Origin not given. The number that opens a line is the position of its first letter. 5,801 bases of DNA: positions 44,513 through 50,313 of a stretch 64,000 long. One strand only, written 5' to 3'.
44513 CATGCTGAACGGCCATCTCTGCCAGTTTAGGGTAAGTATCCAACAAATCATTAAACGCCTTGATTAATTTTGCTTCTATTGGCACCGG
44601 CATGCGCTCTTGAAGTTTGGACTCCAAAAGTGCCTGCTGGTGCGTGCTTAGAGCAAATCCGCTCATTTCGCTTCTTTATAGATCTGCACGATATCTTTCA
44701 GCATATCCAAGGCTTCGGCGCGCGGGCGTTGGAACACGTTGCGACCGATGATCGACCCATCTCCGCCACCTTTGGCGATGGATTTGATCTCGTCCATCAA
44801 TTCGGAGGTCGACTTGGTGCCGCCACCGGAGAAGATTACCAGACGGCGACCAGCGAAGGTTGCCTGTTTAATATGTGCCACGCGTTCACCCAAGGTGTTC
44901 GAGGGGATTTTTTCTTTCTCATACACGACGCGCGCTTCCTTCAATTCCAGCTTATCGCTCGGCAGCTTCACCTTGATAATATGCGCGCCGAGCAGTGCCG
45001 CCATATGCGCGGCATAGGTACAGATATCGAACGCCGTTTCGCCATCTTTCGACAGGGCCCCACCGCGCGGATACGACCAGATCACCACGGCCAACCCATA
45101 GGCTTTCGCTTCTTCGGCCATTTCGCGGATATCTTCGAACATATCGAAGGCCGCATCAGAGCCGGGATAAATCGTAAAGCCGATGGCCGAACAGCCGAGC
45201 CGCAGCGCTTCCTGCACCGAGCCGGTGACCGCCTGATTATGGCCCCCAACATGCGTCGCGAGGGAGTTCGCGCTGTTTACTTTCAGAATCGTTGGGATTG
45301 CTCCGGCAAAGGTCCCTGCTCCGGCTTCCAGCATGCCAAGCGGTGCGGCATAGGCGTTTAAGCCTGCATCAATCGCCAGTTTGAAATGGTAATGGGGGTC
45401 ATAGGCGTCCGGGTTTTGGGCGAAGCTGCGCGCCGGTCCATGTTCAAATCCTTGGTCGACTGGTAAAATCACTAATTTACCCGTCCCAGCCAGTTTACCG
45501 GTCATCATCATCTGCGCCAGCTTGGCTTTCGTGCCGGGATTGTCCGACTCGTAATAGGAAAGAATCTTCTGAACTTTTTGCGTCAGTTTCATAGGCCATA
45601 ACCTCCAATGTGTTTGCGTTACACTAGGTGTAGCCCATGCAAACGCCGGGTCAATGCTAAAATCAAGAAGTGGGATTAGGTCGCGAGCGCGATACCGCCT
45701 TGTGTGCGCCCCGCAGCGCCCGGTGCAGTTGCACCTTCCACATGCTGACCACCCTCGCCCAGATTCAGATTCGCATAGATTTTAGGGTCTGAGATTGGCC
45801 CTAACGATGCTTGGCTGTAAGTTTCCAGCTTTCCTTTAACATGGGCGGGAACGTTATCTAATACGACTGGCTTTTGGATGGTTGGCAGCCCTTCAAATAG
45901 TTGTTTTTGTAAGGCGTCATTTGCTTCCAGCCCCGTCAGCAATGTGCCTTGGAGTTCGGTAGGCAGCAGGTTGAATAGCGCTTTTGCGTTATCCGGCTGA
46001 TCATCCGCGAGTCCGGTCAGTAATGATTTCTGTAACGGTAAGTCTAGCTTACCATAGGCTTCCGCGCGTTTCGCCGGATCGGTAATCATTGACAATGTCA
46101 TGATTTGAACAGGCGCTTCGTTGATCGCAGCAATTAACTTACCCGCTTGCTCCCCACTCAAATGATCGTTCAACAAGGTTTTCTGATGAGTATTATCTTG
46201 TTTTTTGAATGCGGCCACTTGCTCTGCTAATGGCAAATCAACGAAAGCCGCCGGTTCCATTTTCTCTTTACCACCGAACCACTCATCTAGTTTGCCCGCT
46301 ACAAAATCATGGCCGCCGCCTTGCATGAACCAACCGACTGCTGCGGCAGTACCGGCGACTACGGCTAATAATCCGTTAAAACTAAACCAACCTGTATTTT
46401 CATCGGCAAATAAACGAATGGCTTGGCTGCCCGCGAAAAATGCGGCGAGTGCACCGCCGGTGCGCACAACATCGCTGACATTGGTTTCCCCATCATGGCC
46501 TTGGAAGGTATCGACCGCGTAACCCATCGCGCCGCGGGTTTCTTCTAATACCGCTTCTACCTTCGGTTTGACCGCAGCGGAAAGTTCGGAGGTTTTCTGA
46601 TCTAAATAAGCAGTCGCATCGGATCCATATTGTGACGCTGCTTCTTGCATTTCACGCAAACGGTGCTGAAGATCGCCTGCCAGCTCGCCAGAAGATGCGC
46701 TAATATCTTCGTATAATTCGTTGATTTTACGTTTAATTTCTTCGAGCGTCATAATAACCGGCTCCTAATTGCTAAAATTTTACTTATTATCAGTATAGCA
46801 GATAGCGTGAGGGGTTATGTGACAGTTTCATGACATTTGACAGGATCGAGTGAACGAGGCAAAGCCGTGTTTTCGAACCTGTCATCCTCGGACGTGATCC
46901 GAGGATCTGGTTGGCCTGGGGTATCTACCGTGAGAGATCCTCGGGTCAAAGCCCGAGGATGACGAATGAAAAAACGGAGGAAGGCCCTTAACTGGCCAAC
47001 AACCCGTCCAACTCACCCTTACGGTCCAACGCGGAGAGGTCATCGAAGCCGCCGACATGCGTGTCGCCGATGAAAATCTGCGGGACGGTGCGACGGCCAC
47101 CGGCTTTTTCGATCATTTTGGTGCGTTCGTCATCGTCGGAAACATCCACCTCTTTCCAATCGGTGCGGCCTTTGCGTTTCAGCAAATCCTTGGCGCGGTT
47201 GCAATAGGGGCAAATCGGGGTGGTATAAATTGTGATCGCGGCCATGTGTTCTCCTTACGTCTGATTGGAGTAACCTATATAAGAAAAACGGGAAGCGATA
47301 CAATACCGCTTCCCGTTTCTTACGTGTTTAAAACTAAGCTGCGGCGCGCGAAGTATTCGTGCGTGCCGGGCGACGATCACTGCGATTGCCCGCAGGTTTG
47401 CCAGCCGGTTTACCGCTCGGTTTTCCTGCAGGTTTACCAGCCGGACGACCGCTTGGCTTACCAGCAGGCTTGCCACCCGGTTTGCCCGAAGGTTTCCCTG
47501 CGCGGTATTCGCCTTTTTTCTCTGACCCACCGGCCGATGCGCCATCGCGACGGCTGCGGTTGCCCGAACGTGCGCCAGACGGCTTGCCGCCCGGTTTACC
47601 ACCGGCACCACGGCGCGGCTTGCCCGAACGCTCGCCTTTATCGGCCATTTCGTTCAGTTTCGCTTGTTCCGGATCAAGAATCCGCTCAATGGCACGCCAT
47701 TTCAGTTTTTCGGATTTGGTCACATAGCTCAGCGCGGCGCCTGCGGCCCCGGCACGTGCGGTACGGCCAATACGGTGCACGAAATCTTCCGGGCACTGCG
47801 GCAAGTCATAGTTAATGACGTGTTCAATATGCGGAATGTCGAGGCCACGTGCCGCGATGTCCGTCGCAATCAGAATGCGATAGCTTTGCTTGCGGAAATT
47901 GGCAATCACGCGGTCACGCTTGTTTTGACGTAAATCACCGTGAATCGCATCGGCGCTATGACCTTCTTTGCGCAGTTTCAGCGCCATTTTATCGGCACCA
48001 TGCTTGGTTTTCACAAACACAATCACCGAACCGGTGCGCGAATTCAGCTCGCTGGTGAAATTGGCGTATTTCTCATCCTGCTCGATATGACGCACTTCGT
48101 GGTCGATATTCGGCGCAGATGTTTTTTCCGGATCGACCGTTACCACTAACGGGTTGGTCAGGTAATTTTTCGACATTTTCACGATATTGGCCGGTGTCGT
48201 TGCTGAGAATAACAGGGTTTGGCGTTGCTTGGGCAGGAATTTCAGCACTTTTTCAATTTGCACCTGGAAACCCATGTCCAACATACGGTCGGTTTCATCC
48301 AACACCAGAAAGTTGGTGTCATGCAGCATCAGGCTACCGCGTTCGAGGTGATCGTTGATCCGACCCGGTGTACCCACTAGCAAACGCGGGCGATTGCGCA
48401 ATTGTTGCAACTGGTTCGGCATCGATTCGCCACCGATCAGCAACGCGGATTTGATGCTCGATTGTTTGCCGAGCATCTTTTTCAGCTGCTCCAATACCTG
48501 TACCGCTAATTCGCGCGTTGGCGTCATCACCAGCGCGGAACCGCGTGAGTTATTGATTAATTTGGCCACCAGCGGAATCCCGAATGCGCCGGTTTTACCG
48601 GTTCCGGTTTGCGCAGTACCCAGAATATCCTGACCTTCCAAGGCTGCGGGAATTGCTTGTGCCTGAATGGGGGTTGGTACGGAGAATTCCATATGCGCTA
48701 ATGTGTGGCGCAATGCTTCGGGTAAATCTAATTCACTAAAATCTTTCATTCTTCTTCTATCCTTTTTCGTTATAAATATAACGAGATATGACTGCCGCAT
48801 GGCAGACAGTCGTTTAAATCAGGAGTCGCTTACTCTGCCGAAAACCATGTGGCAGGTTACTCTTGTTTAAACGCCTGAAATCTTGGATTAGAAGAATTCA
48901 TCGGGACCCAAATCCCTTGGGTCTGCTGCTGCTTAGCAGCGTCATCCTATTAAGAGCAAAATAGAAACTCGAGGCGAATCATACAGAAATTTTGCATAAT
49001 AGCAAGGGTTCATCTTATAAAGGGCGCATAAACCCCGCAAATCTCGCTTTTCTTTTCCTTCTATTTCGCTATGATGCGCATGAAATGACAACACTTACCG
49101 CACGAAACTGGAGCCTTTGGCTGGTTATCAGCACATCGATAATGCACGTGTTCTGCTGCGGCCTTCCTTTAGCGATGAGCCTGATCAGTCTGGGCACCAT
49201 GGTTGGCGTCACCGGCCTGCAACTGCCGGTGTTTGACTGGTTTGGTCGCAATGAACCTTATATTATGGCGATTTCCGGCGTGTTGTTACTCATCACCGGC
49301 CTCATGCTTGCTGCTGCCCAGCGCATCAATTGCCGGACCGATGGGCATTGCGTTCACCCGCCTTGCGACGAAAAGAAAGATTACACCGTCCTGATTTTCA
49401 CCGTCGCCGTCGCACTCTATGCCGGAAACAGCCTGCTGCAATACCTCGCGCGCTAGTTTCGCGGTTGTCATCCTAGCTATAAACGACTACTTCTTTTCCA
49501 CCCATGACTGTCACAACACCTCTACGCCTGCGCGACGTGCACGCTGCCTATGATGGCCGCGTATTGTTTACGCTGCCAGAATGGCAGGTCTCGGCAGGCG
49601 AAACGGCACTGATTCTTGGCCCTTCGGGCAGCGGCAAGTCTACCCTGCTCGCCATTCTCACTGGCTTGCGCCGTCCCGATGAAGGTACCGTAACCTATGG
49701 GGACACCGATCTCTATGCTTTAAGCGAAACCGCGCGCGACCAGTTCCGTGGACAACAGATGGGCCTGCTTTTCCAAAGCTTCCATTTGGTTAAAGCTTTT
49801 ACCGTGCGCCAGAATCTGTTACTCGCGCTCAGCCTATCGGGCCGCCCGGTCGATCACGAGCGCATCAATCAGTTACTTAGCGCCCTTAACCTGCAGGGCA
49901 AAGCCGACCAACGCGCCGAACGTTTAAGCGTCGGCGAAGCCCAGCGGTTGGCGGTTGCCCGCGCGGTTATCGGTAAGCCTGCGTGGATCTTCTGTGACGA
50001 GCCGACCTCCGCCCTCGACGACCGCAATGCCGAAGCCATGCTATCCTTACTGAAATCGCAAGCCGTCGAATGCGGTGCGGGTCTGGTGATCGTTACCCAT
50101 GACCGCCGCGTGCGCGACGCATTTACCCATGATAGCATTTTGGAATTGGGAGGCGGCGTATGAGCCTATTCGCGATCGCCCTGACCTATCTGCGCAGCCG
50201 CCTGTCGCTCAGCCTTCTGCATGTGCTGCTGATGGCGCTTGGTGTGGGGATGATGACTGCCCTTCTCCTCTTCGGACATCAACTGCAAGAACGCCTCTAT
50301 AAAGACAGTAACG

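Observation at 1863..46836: Textbook PhoB-type Pho boxes precede at least six unrelated ORFan genes: a phosphate-starvation regulon made almost entirely of unknowns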

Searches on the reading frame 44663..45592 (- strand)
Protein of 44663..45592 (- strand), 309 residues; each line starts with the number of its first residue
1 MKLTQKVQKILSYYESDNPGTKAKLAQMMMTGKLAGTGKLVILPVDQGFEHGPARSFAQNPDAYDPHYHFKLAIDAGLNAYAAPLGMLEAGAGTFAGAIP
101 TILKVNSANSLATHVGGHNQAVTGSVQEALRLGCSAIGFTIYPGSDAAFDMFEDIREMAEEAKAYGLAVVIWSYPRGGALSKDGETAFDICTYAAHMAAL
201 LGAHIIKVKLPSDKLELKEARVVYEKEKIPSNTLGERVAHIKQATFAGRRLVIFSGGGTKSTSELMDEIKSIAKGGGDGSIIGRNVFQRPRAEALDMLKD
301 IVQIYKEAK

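Call 14: search_protein_families(library=pfam, proteins=[window:44663-45592:-], max_evalue=0.001)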
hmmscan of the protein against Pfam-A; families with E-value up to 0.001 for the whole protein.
window:44663-45592:- (309 aa): 1 family
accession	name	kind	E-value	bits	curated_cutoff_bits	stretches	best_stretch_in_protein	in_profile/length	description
PF01791.15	DeoC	-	6.4e-30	104.9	23.8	1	41-289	2-229/229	DeoC/LacD family aldolase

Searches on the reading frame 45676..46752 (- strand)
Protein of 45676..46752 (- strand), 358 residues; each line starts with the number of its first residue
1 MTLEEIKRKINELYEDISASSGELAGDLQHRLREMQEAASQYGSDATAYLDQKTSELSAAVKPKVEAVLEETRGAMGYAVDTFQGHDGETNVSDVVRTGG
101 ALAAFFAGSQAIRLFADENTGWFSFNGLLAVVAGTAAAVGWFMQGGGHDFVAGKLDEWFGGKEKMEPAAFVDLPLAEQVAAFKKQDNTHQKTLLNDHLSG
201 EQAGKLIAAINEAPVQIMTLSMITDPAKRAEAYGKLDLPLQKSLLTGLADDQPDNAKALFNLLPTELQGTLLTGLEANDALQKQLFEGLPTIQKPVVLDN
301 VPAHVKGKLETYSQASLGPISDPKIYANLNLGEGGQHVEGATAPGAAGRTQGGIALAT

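Call 9: search_protein_families(library=pfam, proteins=[window:45676-46752:-], max_evalue=0.01)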
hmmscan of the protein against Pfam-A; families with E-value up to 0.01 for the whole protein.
window:45676-46752:- (358 aa): 3 families
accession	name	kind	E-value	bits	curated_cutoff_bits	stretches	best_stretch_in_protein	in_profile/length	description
PF01442.23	Apolipoprotein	-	0.00014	22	90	1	5-72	85-152/190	Apolipoprotein A1/A4/E domain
PF03938.19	OmpH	-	0.0053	17.4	32.4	1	3-79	35-114/141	Outer membrane protein (OmpH-like)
PF03448.22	MgtE_N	-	0.0082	17.1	25.9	0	253-291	15-51/102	MgtE intracellular N domain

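Call 10: find_encoding_contigs(protein=window:45676-46752:-, flank=3000, max_places=4)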
Protein window:45676-46752:- (358 aa): 18 contigs read that carry it; 4 places shown.
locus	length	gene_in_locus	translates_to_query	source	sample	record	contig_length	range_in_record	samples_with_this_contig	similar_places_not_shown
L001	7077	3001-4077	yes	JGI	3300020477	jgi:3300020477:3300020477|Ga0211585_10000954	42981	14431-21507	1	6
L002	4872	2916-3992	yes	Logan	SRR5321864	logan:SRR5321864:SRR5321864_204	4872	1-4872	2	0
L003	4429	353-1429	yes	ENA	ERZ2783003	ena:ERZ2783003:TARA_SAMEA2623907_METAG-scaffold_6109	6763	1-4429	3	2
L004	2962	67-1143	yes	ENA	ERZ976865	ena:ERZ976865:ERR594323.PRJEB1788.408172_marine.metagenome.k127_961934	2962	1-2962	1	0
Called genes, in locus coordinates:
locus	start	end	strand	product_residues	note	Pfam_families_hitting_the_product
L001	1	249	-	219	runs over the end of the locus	PF13191:AAA_16 (weak), PF13555:AAA_29 (weak), PF00005:ABC_tran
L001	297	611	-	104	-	-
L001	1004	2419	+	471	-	PF04851:ResIII, PF00270:DEAD, PF00271:Helicase_C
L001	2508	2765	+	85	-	PF00462:Glutaredoxin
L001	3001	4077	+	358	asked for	-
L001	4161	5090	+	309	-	PF01791:DeoC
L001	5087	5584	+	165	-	-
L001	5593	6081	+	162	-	-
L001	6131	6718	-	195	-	-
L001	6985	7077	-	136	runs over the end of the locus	PF01230:HIT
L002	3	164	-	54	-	?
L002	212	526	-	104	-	-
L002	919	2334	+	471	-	PF04851:ResIII, PF00270:DEAD, PF00271:Helicase_C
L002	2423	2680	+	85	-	PF00462:Glutaredoxin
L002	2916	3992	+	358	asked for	-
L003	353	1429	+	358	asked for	-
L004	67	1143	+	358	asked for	-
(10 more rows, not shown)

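Call 41: find_homologous_proteins(query=window:45676-46752:-, max_evalue=0.001)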
Query window:45676-46752:- (358 aa): 1 proteins with E <= 0.001 among 8000 candidates.
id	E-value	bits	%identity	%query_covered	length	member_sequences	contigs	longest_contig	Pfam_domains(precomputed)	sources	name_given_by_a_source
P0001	2.4e-230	782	100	100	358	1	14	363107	-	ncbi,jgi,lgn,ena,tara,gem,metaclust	tara:strand:+ start:1910 stop:2986 length:1077 start_codon:yes stop_codon:yes gene_type:complete|met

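Call 94: search_protein_families(library=ncbifam, proteins=[window:45676-46752:-], max_evalue=0.01)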
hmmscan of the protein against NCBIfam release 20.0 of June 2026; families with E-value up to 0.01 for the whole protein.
window:45676-46752:- (358 aa): 0 families

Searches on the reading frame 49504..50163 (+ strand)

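Call 15: search_protein_families(library=pfam, proteins=[window:49504-50163:+], max_evalue=0.001)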
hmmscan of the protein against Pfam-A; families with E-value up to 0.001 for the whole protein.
window:49504-50163:+ (219 aa): 6 families
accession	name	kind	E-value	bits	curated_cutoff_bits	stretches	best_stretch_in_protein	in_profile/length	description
PF00005.33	ABC_tran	-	9.4e-31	107.7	25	1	27-169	6-137/137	ABC transporter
PF13191.12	AAA_16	-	1.3e-05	26.2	32.6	1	31-185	21-158/167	AAA ATPase domain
PF13555.12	AAA_29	-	1.4e-05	25.2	27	1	26-53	16-44/61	P-loop containing region of AAA domain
PF02463.25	SMC_N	-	6.5e-05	22.9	40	0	110-203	112-201/220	RecF/RecN/SMC N terminal domain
PF13304.12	AAA_21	-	0.00061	20.4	27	0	36-69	3-26/304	AAA domain, putative AbiEii toxin, Type IV TA system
PF13401.12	AAA_22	-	0.00088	20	27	0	35-197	8-121/130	AAA domain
